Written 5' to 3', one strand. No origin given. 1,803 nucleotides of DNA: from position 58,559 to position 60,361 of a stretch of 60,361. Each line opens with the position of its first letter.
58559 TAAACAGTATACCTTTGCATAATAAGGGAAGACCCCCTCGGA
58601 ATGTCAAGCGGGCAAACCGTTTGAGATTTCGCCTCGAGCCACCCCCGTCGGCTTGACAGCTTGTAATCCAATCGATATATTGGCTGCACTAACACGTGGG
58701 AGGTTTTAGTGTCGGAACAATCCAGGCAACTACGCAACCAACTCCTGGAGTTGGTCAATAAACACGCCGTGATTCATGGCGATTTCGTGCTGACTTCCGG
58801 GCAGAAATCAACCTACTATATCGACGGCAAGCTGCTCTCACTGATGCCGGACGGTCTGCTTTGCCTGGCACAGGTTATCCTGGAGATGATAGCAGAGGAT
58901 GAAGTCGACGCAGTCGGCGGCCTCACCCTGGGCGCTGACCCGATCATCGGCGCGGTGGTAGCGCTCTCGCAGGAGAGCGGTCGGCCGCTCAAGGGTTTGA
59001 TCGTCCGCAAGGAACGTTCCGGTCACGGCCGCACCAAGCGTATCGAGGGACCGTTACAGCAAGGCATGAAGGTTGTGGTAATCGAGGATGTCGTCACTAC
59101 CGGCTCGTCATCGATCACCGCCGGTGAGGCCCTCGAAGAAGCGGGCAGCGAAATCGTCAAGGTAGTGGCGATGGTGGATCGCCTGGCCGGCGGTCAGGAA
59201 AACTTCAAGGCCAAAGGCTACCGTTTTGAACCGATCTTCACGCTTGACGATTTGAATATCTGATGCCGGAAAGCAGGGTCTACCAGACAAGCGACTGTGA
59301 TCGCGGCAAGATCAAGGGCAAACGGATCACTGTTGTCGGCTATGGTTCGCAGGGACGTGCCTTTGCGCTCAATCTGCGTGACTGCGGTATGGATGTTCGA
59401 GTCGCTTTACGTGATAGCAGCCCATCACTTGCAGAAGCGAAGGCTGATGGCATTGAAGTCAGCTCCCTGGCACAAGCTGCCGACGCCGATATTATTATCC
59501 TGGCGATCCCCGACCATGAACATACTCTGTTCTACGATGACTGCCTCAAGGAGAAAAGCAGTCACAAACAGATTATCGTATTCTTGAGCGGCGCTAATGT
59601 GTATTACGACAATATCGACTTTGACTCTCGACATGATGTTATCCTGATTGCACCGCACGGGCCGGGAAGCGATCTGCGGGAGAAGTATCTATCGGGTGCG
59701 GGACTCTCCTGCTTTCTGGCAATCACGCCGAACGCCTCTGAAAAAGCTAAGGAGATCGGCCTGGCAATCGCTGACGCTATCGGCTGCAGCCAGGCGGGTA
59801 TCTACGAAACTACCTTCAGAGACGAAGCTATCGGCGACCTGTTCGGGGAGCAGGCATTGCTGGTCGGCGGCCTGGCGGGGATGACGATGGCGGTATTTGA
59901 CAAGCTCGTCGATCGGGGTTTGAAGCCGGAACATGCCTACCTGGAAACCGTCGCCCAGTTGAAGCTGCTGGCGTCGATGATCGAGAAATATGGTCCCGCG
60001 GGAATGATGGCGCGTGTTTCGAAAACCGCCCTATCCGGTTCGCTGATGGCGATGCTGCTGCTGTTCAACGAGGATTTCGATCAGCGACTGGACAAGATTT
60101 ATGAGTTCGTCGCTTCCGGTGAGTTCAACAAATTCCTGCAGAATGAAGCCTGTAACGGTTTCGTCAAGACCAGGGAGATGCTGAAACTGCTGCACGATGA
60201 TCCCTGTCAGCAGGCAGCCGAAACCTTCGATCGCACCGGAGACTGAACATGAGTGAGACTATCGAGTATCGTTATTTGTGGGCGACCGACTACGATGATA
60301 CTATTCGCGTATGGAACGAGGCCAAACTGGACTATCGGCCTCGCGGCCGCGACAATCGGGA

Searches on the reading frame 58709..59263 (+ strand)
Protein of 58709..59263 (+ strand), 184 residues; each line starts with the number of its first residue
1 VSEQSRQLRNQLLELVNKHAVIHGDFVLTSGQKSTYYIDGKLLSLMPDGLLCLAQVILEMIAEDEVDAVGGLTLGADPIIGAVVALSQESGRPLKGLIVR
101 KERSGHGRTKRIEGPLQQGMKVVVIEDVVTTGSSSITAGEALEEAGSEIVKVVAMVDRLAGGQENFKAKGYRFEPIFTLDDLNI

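Call 113: search_protein_families(library=pfam, proteins=[window:58709-59263:+], max_evalue=0.0001)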
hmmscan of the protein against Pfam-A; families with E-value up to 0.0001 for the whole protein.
window:58709-59263:+ (184 aa): 1 family
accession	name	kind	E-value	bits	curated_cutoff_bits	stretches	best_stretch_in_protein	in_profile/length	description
PF00156.33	Pribosyltran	-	1.8e-08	34.3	26.3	1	100-164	61-132/158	Phosphoribosyl transferase domain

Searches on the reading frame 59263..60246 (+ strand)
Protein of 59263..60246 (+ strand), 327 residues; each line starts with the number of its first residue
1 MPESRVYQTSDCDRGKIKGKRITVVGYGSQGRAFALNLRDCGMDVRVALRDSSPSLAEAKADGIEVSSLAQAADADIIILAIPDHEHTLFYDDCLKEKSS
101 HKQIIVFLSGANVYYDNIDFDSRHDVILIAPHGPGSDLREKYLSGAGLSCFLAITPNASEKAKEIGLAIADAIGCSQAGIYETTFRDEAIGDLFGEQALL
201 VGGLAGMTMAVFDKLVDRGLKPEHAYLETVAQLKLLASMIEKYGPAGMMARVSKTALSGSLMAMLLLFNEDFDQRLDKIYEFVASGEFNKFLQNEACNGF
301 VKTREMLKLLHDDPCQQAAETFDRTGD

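Call 113: search_protein_families(library=pfam, proteins=[window:59263-60246:+], max_evalue=0.0001)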
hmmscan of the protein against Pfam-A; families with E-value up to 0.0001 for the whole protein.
window:59263-60246:+ (327 aa): 5 families
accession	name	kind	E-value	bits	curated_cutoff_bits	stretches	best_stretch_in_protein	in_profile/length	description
PF07991.19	KARI_N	-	5.5e-47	159.8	20.6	1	17-179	2-165/165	Acetohydroxy acid isomeroreductase, NADPH-binding domain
PF01450.25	KARI_C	-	1.6e-26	93.8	29.1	1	185-318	1-134/144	Ketol-acid reductoisomerase, C-terminal domain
PF03807.23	F420_oxidored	-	3.2e-08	34.5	21.6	1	21-105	1-89/94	NADP oxidoreductase coenzyme F420-dependent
PF02826.25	2-Hacid_dh_C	-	1.1e-07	31.9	25.1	1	14-88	31-105/178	D-isomer specific 2-hydroxyacid dehydrogenase, NAD binding domain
PF03446.21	NAD_binding_2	-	3.1e-05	24.5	21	0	21-109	1-93/161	NAD binding domain of 6-phosphogluconate dehydrogenase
